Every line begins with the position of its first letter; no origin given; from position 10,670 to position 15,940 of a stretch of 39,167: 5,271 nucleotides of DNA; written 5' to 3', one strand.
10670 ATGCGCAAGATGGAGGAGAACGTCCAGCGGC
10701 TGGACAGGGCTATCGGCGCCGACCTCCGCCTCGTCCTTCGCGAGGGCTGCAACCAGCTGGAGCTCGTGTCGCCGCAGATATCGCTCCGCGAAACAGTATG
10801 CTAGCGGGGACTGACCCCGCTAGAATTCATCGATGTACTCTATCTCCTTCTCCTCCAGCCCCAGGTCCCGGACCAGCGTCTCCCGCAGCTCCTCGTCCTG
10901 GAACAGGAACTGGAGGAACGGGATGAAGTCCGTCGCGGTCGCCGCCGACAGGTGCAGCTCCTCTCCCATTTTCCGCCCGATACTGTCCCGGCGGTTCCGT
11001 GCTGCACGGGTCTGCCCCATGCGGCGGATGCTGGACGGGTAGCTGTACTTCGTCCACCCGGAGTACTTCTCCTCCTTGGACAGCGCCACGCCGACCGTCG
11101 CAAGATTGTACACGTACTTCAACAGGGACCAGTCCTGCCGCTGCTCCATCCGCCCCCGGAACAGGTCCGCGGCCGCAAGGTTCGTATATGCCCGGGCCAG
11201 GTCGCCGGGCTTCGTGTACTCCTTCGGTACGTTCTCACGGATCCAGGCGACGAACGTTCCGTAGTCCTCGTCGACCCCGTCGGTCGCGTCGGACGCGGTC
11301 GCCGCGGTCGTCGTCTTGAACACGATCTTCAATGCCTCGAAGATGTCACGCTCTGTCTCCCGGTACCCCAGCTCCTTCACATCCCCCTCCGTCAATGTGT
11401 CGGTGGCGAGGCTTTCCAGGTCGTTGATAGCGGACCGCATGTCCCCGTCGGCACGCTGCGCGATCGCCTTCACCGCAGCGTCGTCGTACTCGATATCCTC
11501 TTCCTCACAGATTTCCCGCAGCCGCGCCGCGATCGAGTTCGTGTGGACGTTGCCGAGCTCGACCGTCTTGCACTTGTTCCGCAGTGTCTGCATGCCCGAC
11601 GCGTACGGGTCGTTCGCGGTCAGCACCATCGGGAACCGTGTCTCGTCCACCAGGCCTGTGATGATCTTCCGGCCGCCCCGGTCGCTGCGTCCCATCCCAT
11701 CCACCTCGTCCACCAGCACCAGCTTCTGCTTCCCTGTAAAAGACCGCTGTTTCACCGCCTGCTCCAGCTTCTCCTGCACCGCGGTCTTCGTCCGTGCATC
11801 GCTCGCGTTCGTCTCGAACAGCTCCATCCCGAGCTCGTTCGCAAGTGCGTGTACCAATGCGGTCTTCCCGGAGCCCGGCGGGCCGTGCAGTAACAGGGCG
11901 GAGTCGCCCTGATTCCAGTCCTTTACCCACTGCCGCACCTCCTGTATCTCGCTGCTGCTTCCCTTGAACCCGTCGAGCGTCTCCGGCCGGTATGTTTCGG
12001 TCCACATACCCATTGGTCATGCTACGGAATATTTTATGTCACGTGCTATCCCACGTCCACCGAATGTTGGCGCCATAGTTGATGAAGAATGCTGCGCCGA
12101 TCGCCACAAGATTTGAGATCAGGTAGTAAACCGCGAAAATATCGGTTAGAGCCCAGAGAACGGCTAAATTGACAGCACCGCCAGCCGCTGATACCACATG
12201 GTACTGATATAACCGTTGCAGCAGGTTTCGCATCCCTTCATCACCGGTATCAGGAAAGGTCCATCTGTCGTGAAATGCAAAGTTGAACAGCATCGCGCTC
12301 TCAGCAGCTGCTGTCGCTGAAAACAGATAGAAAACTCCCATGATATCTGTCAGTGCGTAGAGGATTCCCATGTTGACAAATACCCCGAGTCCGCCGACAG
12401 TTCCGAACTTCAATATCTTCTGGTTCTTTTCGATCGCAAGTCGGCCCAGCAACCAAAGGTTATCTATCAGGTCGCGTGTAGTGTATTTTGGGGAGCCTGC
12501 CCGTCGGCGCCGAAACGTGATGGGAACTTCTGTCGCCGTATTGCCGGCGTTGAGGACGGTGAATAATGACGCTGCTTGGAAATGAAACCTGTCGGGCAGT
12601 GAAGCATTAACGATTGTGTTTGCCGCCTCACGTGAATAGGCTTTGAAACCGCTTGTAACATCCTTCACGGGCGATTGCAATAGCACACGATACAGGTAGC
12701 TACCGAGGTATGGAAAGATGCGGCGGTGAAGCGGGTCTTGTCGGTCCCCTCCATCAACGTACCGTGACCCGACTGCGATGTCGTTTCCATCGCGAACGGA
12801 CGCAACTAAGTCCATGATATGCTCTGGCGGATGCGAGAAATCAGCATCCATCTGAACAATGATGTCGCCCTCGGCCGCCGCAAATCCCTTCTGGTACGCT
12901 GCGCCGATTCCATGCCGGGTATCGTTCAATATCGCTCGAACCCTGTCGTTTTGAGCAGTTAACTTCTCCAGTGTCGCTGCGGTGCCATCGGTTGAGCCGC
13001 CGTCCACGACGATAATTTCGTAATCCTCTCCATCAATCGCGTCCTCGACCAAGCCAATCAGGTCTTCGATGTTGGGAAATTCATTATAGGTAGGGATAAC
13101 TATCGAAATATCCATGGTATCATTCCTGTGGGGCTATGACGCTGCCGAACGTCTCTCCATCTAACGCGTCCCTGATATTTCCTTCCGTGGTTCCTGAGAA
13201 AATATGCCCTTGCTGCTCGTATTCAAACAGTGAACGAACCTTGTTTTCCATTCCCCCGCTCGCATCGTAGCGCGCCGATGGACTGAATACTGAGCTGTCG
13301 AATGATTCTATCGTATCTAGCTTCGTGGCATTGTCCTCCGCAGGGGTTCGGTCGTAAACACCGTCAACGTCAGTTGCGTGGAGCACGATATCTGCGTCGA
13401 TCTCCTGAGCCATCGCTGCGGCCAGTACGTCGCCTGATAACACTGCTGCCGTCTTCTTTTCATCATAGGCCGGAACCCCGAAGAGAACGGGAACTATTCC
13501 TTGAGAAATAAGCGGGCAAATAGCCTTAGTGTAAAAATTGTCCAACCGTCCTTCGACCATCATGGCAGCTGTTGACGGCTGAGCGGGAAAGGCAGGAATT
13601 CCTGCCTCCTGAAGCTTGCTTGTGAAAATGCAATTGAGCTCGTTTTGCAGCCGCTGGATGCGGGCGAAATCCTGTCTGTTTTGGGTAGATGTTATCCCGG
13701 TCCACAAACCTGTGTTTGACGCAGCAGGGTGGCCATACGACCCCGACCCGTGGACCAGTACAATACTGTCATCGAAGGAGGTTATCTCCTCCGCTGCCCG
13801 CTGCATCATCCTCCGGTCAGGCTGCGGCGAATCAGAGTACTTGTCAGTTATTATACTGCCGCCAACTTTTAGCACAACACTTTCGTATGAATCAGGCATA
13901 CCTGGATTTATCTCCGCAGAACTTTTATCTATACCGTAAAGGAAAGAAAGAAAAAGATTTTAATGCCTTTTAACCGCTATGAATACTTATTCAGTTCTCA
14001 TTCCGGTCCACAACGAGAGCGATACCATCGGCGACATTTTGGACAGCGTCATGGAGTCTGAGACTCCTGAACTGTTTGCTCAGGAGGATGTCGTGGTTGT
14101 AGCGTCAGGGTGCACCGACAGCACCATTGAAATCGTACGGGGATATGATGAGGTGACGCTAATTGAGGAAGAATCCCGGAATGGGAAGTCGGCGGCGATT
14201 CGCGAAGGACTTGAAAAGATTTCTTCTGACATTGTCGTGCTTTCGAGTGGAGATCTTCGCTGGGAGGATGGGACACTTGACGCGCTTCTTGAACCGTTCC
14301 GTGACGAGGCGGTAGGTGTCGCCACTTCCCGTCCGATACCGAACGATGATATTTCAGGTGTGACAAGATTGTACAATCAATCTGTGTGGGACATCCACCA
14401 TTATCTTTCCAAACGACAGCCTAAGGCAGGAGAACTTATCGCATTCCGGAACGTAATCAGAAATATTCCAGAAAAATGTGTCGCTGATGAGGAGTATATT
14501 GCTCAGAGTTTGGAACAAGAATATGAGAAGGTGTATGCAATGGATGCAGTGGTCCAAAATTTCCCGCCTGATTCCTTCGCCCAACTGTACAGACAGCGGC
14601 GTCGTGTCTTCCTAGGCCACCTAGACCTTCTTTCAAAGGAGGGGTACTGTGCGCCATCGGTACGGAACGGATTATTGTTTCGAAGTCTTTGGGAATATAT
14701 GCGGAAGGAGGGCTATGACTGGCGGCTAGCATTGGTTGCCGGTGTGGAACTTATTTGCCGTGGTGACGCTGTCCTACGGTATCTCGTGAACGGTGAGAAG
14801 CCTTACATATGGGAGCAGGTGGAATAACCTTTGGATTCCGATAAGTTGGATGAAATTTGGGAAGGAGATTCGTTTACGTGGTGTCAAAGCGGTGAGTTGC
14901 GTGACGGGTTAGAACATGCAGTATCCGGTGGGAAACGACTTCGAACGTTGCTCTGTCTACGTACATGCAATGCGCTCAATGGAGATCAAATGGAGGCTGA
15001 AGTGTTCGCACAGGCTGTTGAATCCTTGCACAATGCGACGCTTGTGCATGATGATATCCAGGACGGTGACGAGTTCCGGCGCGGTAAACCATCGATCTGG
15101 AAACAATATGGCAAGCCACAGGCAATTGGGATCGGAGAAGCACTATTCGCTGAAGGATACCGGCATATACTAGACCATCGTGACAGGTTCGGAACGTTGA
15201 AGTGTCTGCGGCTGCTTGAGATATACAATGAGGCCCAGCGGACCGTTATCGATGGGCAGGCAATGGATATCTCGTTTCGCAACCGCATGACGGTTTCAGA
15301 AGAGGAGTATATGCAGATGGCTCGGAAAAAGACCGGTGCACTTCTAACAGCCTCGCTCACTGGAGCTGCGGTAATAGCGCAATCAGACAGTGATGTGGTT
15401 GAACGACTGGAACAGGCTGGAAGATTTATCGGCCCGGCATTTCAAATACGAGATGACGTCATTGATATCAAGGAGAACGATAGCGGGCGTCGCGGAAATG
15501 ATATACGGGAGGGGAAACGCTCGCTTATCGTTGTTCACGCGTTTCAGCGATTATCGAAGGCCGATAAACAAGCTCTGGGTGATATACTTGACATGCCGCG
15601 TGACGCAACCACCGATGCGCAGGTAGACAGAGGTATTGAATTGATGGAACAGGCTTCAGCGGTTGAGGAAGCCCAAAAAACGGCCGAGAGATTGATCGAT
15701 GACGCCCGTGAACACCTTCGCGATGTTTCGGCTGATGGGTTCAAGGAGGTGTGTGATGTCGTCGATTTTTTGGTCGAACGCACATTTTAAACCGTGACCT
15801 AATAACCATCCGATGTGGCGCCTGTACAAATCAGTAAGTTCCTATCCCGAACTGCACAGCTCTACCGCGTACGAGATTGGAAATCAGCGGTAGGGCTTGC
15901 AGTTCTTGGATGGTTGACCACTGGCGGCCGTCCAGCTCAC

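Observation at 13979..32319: System-level hypothesis: an undescribed surface-modification pathway combining Mfn-type furan chemistry with polyprenyl carriers and GT-C exporters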

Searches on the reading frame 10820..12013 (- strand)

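Call 6: search_protein_families(library=pfam, proteins=[window:10820-12013:-], max_evalue=0.01)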
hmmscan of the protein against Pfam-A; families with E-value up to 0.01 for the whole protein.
window:10820-12013:- (397 aa): 32 families (the best 25 are shown)
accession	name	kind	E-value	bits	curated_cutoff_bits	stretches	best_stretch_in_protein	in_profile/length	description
PF00004.35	AAA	-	1.3e-15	58.4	21.2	1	40-115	1-82/131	ATPase family associated with various cellular activities (AAA)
PF21960.2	RCF1-5-like_lid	-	4.1e-09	36.7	27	1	164-204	2-43/43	RCF1/5-like, AAA+ ATPase lid domain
PF13191.12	AAA_16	-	5.8e-08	33.8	32.6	1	16-64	2-51/167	AAA ATPase domain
PF03215.21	Rad17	-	9.2e-08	32.7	23.8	1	3-72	8-80/186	Rad17 P-loop domain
PF13401.12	AAA_22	-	4.3e-07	30.8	27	1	36-99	4-70/130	AAA domain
PF22608.2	DNAX_ATPase_lid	-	7.6e-07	29.3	27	1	161-195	2-36/49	DNA polymerase III clamp loader subunit, ATPase lid domain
PF05496.18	RuvB_N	-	3.5e-06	27.3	27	1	9-72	2-68/159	Holliday junction DNA helicase RuvB P-loop domain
PF16193.11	AAA_assoc_2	-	4.2e-06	27.4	34.3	1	171-209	2-40/81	AAA C-terminal domain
PF25361.1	AAA_lid_RFC1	-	1.1e-05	25.3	34.9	1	159-205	2-48/59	RFC1-like, AAA+ ATPase lid domain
PF24883.2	NPHP3_N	-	1.4e-05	25.8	24.8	1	25-62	11-47/164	Nephrocystin 3, N-terminal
PF13173.12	AAA_14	-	2.5e-05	24.7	27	1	38-130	3-94/129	AAA domain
PF13671.12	AAA_33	-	2.7e-05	24.9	27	1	40-74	2-36/143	AAA domain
PF01695.23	IstB_IS21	-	8.8e-05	22.6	24.1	1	32-145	87-204/238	IstB-like ATP binding protein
PF07728.20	AAA_5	-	8.9e-05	22.9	22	1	40-90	2-53/139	AAA domain (dynein-related subfamily)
PF12775.13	AAA_7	-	0.00013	22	25.8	1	29-104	25-109/181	P-loop containing dynein motor region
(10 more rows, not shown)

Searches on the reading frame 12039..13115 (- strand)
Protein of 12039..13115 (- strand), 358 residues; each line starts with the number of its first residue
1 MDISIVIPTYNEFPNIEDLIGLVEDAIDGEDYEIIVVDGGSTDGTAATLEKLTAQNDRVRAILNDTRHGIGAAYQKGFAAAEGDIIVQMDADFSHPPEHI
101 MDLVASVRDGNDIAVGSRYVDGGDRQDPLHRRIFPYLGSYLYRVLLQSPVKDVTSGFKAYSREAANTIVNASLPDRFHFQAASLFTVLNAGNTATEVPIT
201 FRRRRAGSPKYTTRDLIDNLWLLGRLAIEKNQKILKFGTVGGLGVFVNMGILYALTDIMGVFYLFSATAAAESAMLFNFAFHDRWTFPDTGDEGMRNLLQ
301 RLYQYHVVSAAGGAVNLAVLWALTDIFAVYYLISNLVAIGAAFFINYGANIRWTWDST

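Call 3: search_protein_families(library=pfam, proteins=[window:12039-13115:-], max_evalue=0.01)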
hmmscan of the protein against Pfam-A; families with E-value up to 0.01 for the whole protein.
window:12039-13115:- (358 aa): 4 families
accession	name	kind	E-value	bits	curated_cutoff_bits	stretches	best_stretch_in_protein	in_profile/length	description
PF00535.33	Glycos_transf_2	-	5.8e-36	124.4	23.3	1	4-167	1-166/168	Glycosyl transferase family 2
PF04138.20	GtrA_DPMS_TM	-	4.7e-26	91.7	26.1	1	236-355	1-117/117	GtrA/DPMS, transmembrane domain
PF10111.15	Glyco_tranf_2_2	-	1.4e-08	35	27.3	1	4-93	1-92/276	Glycosyltransferase like family 2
PF13641.12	Glyco_tranf_2_3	-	0.00059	20.4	27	1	3-107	3-111/230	Glycosyltransferase like family 2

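Call 8: search_protein_families(library=ncbifam, proteins=[window:12039-13115:-], max_evalue=0.01)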
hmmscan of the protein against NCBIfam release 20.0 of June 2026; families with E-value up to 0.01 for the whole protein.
window:12039-13115:- (358 aa): 25 families
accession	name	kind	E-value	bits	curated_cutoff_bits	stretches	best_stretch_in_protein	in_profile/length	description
NF047588.1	GlcsyltransPgfSStrep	equivalog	6.7e-27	94.5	500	1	1-261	1-251/308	glycosyltransferase PgfS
NF007986.1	PRK10714.1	equivalog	5.5e-24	84.8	529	1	3-261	8-261/316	undecaprenyl-phosphate 4-deoxy-4-formamido-L-arabinose transferase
TIGR04182.1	glyco_TIGR04182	equivalog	5.6e-19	68.6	325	1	2-252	1-240/293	S-layer glycoprotein N-glycosyltransferase AglJ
NF041875.1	EPS_EpsD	equivalog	1.8e-17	63.7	370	1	3-145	1-143/325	exopolysaccharide biosynthesis glycosyltransferase EpsD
NF041391.1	DPhHxTase_Halo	equivalog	3.4e-17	62.1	375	1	9-206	3-188/213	dolichyl-phosphate hexose transferase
TIGR03937.1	PgaC_IcaA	equivalog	7.9e-16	58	422.3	1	3-93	47-136/407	poly-beta-1,6-N-acetyl-D-glucosamine synthase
NF010496.0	PRK13915.1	equivalog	1.7e-14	53.6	262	1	2-105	32-140/307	glucosyl-3-phosphoglycerate synthase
TIGR04283.1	glyco_like_mftF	equivalog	3.1e-13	49.8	182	1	3-111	1-100/221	TIGR04283 family arsenosugar biosynthesis glycosyltransferase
NF058614.1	PPMAGASynPpgS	equivalog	7.9e-12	45.1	370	1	2-168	1-165/226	polyprenyl-phospho-N-acetylgalactosaminyl synthase PpgS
TIGR03965.1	mycofact_glyco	equivalog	1.2e-11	44.1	280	1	2-122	75-194/467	mycofactocin biosynthesis glycosyltransferase MftF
NF047683.1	TeichurnBiosyTuaG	equivalog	3e-11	43.4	400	1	3-100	8-104/252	teichuronic acid biosynthesis protein TuaG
NF007482.0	PRK10073.1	equivalog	2.6e-10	39.9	423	1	3-104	8-107/334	glycosyltransferase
NF050050.1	ProtGlycPglI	equivalog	7.3e-09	35.4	500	1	3-113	4-114/306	GalNAc(5)-diNAcBac-PP-undecaprenol beta-1,3-glucosyltransferase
NF038302.1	EPS_HpsE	equivalog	8.5e-09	34.8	300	1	1-101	1-105/307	hormogonium polysaccharide biosynthesis glycosyltransferase HpsE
NF041394.1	GtaseAglG_Halo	equivalog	1.9e-08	33.9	440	1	1-119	1-119/304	glucosyl-dolichyl phosphate glucuronosyltransferase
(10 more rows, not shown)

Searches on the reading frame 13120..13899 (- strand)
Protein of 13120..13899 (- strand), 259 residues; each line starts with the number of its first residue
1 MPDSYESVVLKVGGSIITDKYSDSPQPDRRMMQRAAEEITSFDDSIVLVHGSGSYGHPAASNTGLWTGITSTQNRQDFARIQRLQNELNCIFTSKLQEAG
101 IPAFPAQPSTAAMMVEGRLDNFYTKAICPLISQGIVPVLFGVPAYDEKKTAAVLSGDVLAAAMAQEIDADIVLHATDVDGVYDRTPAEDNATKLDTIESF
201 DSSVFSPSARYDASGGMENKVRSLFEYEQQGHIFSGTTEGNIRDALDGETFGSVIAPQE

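Call 3: search_protein_families(library=pfam, proteins=[window:13120-13899:-], max_evalue=0.01)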
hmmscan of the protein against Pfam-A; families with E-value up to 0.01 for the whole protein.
window:13120-13899:- (259 aa): 1 family
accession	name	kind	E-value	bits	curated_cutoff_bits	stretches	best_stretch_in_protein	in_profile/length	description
PF00696.33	AA_kinase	-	1.8e-32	113.4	24.9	1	8-231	3-226/234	Amino acid kinase family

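Call 5: search_protein_families(library=ncbifam, proteins=[window:13120-13899:-], max_evalue=0.001)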
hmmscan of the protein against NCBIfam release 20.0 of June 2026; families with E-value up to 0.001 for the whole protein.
window:13120-13899:- (259 aa): 22 families
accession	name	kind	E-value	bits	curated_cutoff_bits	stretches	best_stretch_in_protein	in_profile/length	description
NF040647.1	IPPK_Arch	equivalog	4.9e-52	176.7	120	1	9-255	2-259/259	isopentenyl phosphate kinase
TIGR00761.1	argB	equivalog_domain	2.4e-12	46.9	151.3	1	8-226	2-220/231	acetylglutamate kinase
TIGR01027.1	proB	equivalog_domain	3.1e-10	39.7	186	1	7-258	2-254/363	glutamate 5-kinase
NF000338.1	fomA_AB016934.1.gene6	equivalog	6.6e-09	35.2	550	1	8-229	6-225/266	fosfomycin resistance kinase FomA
TIGR02076.1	pyrH_arch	equivalog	8.2e-09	35.4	158.05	1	154-201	116-164/222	UMP kinase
TIGR01092.1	P5CS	equivalog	8.2e-09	34.2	796.75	1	149-254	162-272/715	delta l-pyrroline-5-carboxylate synthetase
TIGR00746.1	arcC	equivalog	4e-08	32.6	358.25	1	141-254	191-306/309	carbamate kinase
TIGR02075.1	pyrH_bact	equivalog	7.6e-08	32.2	243.9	1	154-198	135-181/233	UMP kinase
NF009008.0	PRK12354.1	subfamily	1.3e-07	31.1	361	1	141-232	185-275/308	carbamate kinase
NF000122.1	485965_fosC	equivalog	6e-07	29.7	350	1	95-221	16-141/182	fosfomycin resistance kinase FosC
NF009007.0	PRK12352.1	subfamily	7.3e-07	28.4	266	1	144-254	204-313/316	carbamate kinase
TIGR00656.1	asp_kin_monofn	equivalog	1.5e-06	27.5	402.25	1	33-197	24-202/407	aspartate kinase, monofunctional class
NF010661.0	PRK14058.1-3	equivalog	3.4e-06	26.3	251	1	117-223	134-236/283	acetylglutamate/acetylaminoadipate kinase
NF006926.0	PRK09411.1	equivalog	3.7e-06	26.3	416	1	141-250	186-291/297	carbamate kinase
NF010659.0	PRK14058.1-1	equivalog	1.1e-05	24.7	223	1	118-249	134-262/267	[LysW]-aminoadipate kinase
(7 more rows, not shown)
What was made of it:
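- On Isopentenyl phosphate kinase (NF040647): 176.7 bits against a cut-off of 120 for 13120-13899(-) (call 5).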

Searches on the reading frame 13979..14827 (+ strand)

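Call 3: search_protein_families(library=pfam, proteins=[window:13979-14827:+], max_evalue=0.01)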
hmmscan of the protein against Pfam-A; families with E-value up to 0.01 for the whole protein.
window:13979-14827:+ (282 aa): 4 families
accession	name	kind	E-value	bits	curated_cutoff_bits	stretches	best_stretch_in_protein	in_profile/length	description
PF00535.33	Glycos_transf_2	-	2.6e-19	70.2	23.3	1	5-137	1-132/168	Glycosyl transferase family 2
PF13641.12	Glyco_tranf_2_3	-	1.7e-13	51.5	27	1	4-117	3-121/230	Glycosyltransferase like family 2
PF13506.12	Glyco_transf_21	-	0.00044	20.2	21.7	1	64-141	12-88/174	Glycosyl transferase family 21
PF12804.13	NTP_transf_3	-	0.0039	17.8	27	1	36-115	40-121/160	MobA-like NTP transferase domain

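Call 8: search_protein_families(library=ncbifam, proteins=[window:13979-14827:+], max_evalue=0.01)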
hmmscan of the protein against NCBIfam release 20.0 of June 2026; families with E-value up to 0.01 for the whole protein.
window:13979-14827:+ (282 aa): 16 families
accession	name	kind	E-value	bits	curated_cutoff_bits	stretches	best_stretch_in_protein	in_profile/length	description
TIGR03937.1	PgaC_IcaA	equivalog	9.9e-12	44.5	422.3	1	3-118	46-162/407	poly-beta-1,6-N-acetyl-D-glucosamine synthase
TIGR04182.1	glyco_TIGR04182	equivalog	4.9e-11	42.5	325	1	5-110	3-100/293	S-layer glycoprotein N-glycosyltransferase AglJ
TIGR03965.1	mycofact_glyco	equivalog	6.5e-11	41.8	280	1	3-130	75-202/467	mycofactocin biosynthesis glycosyltransferase MftF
NF010496.0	PRK13915.1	equivalog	8.9e-09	34.8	262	1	3-112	32-148/307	glucosyl-3-phosphoglycerate synthase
NF047588.1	GlcsyltransPgfSStrep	equivalog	3.8e-07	29.6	500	1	5-115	4-118/308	glycosyltransferase PgfS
TIGR04283.1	glyco_like_mftF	equivalog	5.1e-07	29.5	182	1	5-107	2-97/221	TIGR04283 family arsenosugar biosynthesis glycosyltransferase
NF007482.0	PRK10073.1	equivalog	1.4e-05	24.3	423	1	2-115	6-118/334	glycosyltransferase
NF041865.1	EpsU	equivalog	0.00014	21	700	1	3-143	40-183/394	exopolysaccharide biosynthesis GT2 family glycosyltransferase EpsU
TIGR03111.1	glyc2_xrt_Gpos1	hypoth_equivalog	0.0003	19.7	363.95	1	5-94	52-143/439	TIGR03111 family XrtG-associated glycosyltransferase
NF007986.1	PRK10714.1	equivalog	0.00086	18.4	529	1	3-104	7-112/316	undecaprenyl-phosphate 4-deoxy-4-formamido-L-arabinose transferase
NF047683.1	TeichurnBiosyTuaG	equivalog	0.0014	18.3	400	1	4-107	8-111/252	teichuronic acid biosynthesis protein TuaG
NF041875.1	EPS_EpsD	equivalog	0.0014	18.1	370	1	5-111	2-108/325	exopolysaccharide biosynthesis glycosyltransferase EpsD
NF058614.1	PPMAGASynPpgS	equivalog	0.0029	17.1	370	1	6-80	4-70/226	polyprenyl-phospho-N-acetylgalactosaminyl synthase PpgS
TIGR03472.1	HpnI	equivalog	0.0033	16.3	310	1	4-117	43-161/373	bacteriohopanetetrol glucosamine biosynthesis glycosyltransferase HpnI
NF038302.1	EPS_HpsE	equivalog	0.0043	16.1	300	1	4-81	3-85/307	hormogonium polysaccharide biosynthesis glycosyltransferase HpsE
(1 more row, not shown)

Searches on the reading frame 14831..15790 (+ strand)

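Call 3: search_protein_families(library=pfam, proteins=[window:14831-15790:+], max_evalue=0.01)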
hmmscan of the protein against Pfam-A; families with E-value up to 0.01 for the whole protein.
window:14831-15790:+ (319 aa): 1 family
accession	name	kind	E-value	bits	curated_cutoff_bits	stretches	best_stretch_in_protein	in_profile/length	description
PF00348.22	polyprenyl_synt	-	3.2e-61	207.2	27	1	23-267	4-246/251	Polyprenyl synthetase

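Call 5: search_protein_families(library=ncbifam, proteins=[window:14831-15790:+], max_evalue=0.001)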
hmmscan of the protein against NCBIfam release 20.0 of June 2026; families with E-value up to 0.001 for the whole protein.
window:14831-15790:+ (319 aa): 16 families
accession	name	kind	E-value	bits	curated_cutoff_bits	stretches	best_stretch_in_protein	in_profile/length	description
NF040698.1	IdsA_Meth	equivalog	7.5e-67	225.8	468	1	22-318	29-327/328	short chain isoprenyl diphosphate synthase IdsA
NF041169.1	f2_encap_cargo4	exception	2e-59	201.5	450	1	24-317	40-332/334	family 2 encapsulin nanocompartment cargo protein polyprenyl transferase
NF041003.1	GGPP_syn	equivalog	6.1e-56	189.9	500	1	31-317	37-324/326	geranylgeranyl diphosphate synthase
NF045549.1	GGPPsyn_IdsB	equivalog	2.3e-44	151.9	475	1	25-299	56-328/346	geranylgeranyl diphosphate synthase IdsB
NF040789.2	gerfarn_diphsyn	equivalog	3.4e-44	151.5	560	1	47-319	75-345/345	geranylfarnesyl diphosphate synthase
NF045485.1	FPPsyn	subfamily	1.7e-40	139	275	1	22-228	24-238/288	farnesyl diphosphate synthase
NF045685.1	GGPPSynCrtE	equivalog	7.8e-36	123.6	460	1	31-217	39-229/293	geranylgeranyl diphosphate synthase CrtE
NF042417.1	NPPPS_Mycobact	equivalog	6.8e-33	114.1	600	1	31-317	53-333/335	nonaprenyl/(2E,6E)-farnesyl/geranylgeranyl diphosphat synthase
NF008140.0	PRK10888.1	equivalog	1.2e-31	110.2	412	1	32-307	42-310/323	octaprenyl diphosphate synthase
TIGR02749.1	prenyl_cyano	equivalog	1.3e-30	106.5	383.2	1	32-317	42-320/322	solanesyl diphosphate synthase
TIGR02748.1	GerC3_HepT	equivalog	4.2e-29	101.7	456.55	1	31-317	40-317/319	heptaprenyl diphosphate synthase component II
NF045628.1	HxpDPsynlarge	equivalog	2.5e-27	95.7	500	1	31-302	32-293/311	hexaprenyl-diphosphate synthase large subunit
NF007877.0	PRK10581.1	equivalog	1.2e-23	83.7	321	1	30-248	40-263/299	(2E,6E)-farnesyl diphosphate synthase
NF042416.1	GFPPS_Mycobact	equivalog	8.6e-22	77.6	600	2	127-300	152-329/350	bifunctional (2E,6E)-farnesyl/geranyl diphosphate synthase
NF040627.1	GFPS_Meth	equivalog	9.5e-21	74.5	600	1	21-221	26-218/285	geranylfarnesyl diphosphate synthase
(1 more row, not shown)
